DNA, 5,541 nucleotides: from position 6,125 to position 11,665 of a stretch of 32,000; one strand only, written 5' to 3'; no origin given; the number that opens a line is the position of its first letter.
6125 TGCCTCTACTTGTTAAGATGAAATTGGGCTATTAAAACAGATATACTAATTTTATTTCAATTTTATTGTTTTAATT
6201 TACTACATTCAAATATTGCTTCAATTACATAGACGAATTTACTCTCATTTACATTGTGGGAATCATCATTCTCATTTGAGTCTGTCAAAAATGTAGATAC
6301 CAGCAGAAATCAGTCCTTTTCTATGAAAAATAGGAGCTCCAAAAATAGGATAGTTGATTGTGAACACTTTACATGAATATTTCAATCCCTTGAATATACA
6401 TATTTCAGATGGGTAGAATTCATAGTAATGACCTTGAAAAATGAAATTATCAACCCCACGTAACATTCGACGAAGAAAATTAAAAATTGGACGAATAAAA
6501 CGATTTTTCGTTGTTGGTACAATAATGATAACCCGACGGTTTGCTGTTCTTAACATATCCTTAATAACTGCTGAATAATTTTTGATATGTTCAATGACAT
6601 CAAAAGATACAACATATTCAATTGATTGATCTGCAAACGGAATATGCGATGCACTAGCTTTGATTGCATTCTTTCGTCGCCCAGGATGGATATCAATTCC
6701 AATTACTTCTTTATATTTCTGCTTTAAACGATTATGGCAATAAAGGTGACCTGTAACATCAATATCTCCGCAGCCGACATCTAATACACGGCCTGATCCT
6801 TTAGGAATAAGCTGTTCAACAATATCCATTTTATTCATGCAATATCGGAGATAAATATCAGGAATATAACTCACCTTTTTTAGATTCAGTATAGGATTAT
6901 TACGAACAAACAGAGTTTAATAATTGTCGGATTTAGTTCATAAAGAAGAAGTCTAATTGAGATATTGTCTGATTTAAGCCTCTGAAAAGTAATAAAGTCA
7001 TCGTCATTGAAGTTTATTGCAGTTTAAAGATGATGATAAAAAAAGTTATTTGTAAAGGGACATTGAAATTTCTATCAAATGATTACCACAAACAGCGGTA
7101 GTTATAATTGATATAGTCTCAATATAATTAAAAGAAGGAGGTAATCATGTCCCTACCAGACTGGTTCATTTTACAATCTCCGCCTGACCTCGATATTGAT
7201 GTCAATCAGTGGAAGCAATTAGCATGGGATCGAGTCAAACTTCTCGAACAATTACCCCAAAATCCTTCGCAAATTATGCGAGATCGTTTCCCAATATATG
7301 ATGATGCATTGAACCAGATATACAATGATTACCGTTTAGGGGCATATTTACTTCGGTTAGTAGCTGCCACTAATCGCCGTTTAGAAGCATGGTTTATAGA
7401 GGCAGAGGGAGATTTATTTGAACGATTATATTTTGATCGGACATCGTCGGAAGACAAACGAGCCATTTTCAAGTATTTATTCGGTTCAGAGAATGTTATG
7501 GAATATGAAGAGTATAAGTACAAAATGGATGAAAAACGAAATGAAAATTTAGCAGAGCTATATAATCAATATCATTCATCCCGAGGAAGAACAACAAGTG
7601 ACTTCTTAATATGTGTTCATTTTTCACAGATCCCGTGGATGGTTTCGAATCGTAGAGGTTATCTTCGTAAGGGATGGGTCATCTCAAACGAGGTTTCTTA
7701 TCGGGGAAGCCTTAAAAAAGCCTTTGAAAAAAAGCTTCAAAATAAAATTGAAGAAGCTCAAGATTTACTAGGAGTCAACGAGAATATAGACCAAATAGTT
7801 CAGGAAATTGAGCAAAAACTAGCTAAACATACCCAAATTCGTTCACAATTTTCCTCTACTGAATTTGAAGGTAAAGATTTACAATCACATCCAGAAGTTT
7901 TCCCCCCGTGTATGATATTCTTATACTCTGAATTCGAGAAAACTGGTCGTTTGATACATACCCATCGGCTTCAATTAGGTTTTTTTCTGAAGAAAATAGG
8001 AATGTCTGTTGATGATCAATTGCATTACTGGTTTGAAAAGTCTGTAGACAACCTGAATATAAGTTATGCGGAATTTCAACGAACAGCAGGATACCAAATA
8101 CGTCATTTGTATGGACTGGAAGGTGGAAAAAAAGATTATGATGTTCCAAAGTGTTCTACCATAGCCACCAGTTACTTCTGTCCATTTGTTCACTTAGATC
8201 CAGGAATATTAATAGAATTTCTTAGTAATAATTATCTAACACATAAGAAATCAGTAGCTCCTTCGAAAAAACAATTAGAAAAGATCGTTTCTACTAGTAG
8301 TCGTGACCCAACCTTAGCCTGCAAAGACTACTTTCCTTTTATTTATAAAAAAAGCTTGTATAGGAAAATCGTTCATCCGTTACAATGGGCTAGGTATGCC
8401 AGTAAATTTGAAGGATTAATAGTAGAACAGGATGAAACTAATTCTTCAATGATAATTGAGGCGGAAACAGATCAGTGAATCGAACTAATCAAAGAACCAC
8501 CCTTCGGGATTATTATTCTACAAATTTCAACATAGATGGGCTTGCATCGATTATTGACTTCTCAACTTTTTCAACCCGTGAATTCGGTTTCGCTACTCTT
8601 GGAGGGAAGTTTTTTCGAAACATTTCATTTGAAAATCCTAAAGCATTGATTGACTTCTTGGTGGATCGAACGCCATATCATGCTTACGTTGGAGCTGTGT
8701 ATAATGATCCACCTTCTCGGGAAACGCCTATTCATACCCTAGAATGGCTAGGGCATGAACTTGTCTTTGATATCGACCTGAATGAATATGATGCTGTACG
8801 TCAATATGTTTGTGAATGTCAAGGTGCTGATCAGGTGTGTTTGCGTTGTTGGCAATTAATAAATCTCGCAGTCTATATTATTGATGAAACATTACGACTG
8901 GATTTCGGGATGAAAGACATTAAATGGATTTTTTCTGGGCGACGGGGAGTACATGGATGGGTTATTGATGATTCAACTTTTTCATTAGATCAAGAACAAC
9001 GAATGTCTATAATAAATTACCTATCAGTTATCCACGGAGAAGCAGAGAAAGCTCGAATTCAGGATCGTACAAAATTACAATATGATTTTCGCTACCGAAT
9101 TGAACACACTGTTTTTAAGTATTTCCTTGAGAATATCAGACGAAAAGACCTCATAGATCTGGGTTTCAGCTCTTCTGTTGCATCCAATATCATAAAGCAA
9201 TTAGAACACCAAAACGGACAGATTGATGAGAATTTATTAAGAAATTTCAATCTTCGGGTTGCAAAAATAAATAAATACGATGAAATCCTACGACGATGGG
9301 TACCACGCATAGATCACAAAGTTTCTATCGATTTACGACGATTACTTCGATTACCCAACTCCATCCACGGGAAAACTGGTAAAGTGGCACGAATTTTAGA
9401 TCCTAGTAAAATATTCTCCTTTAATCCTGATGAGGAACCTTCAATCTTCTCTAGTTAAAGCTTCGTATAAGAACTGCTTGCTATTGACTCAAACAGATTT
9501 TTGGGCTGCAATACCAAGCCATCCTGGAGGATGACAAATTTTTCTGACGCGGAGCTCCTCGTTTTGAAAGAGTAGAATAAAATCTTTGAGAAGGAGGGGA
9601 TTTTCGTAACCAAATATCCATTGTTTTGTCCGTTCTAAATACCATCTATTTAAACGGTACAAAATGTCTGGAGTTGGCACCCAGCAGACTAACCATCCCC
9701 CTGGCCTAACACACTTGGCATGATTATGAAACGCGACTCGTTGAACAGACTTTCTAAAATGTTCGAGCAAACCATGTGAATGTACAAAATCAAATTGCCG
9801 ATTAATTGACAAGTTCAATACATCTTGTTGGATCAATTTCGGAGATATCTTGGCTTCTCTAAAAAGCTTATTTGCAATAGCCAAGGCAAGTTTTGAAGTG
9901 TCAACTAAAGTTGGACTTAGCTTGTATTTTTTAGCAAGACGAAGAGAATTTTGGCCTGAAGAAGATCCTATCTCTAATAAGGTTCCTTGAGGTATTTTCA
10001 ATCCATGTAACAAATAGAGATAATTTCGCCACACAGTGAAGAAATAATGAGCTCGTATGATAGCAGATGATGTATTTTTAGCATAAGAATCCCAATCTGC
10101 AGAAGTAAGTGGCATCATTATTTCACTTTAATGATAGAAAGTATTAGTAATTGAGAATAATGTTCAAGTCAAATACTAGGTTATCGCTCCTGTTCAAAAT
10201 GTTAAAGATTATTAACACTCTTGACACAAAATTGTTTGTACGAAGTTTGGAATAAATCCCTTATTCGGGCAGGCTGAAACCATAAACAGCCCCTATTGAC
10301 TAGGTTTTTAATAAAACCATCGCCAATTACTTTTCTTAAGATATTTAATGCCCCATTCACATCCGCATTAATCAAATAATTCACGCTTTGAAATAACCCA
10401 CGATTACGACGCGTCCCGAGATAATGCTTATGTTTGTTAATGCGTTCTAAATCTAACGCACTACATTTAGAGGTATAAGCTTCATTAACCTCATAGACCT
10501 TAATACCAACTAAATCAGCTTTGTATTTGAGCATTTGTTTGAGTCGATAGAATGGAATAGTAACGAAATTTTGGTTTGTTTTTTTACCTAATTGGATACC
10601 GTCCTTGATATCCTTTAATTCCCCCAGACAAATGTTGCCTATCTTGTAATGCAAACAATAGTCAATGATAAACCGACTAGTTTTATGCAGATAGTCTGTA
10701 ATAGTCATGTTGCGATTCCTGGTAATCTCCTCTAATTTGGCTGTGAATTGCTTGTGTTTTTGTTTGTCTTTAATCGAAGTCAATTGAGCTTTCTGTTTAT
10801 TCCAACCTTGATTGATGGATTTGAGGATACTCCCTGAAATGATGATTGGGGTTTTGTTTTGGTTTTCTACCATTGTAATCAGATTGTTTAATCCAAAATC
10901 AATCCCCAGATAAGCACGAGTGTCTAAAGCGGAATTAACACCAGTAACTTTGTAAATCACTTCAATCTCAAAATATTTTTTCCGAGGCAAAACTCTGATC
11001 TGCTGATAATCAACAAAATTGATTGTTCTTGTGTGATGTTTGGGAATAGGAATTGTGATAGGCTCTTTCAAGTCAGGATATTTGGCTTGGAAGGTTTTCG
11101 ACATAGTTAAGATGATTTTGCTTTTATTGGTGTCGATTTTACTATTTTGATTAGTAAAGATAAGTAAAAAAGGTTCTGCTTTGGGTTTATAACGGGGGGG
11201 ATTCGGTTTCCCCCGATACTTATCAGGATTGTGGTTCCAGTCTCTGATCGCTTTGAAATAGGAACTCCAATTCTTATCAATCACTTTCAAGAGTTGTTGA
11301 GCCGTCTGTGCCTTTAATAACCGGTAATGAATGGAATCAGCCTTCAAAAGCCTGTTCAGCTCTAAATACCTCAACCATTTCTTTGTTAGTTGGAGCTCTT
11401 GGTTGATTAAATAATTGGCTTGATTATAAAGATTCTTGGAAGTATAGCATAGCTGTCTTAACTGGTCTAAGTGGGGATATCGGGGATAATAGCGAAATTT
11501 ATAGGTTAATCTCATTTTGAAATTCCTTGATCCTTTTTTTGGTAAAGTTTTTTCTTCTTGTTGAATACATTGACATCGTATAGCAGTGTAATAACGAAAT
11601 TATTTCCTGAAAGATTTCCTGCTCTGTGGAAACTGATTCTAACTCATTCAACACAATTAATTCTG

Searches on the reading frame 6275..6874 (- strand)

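Call 41: search_protein_families(library=pfam, proteins=[window:6275-6874:-], max_evalue=0.0001)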
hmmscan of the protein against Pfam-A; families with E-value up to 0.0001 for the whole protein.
window:6275-6874:- (200 aa): 5 families
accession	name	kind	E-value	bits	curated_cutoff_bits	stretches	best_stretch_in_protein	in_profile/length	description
PF08241.18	Methyltransf_11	-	1.8e-10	41.7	21.2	1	31-113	1-89/95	Methyltransferase domain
PF13489.12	Methyltransf_23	-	4.9e-10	39.8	27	1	17-122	11-119/164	Methyltransferase domain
PF07021.18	MetW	-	2.3e-07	31.1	21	1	16-120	4-110/193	Methionine biosynthesis protein MetW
PF13847.12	Methyltransf_31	-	2.5e-06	27.7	27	0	27-122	4-112/145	Methyltransferase domain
PF13649.12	Methyltransf_25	-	2.8e-06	28.3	27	1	30-110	1-92/97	Methyltransferase domain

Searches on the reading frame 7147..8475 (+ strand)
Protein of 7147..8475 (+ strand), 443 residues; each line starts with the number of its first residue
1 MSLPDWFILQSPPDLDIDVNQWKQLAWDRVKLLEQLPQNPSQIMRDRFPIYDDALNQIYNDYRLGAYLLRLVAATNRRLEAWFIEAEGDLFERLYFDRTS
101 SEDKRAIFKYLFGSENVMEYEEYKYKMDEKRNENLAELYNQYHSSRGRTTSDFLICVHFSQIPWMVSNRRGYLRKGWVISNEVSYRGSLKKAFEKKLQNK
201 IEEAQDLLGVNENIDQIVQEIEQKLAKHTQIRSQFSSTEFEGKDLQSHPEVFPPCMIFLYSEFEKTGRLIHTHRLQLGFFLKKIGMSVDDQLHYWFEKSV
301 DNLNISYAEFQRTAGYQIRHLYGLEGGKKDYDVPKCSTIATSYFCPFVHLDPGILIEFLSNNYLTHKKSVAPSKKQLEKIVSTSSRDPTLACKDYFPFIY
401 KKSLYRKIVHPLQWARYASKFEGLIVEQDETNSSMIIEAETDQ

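Call 41: search_protein_families(library=pfam, proteins=[window:7147-8475:+], max_evalue=0.0001)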
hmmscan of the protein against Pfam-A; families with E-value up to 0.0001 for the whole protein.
window:7147-8475:+ (443 aa): 1 family
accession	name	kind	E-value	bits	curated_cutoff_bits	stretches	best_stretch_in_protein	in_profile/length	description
PF04104.19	DNA_primase_lrg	-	2.9e-44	151.8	22.4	1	155-414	3-265/266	Eukaryotic and archaeal DNA primase, large subunit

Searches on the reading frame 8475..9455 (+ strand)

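Call 41: search_protein_families(library=pfam, proteins=[window:8475-9455:+], max_evalue=0.0001)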
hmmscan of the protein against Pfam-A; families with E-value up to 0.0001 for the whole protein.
window:8475-9455:+ (327 aa): 1 family
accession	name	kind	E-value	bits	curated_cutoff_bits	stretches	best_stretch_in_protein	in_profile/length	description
PF01896.25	DNA_primase_S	-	8.8e-33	114.4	26.8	1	98-309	1-162/163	DNA primase small subunit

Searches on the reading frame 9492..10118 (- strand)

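Call 41: search_protein_families(library=pfam, proteins=[window:9492-10118:-], max_evalue=0.0001)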
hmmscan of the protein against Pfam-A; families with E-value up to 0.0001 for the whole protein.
window:9492-10118:- (209 aa): 5 families
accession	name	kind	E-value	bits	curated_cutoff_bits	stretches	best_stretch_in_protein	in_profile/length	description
PF13649.12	Methyltransf_25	-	6.2e-14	52.9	27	1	48-141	2-97/97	Methyltransferase domain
PF08241.18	Methyltransf_11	-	7.8e-12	46.1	21.2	1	48-145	1-95/95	Methyltransferase domain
PF13489.12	Methyltransf_23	-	2.1e-10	41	27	1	37-167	16-141/164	Methyltransferase domain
PF08242.18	Methyltransf_12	-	1.8e-09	38.6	30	1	48-143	1-98/98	Methyltransferase domain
PF13847.12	Methyltransf_31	-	4.6e-05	23.6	27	1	46-126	6-92/145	Methyltransferase domain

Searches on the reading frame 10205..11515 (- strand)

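Call 41: search_protein_families(library=pfam, proteins=[window:10205-11515:-], max_evalue=0.0001)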
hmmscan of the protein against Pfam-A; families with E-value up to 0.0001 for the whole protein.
window:10205-11515:- (437 aa): 2 families
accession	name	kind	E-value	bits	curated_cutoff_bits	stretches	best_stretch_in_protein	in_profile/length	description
PF01385.25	OrfB_IS605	-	9.4e-18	65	30.5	1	198-303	14-119/120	Probable transposase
PF07282.18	Cas12f1-like_TNB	-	5.9e-14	52.4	26.3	1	322-392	1-60/60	Cas12f1-like, TNB domain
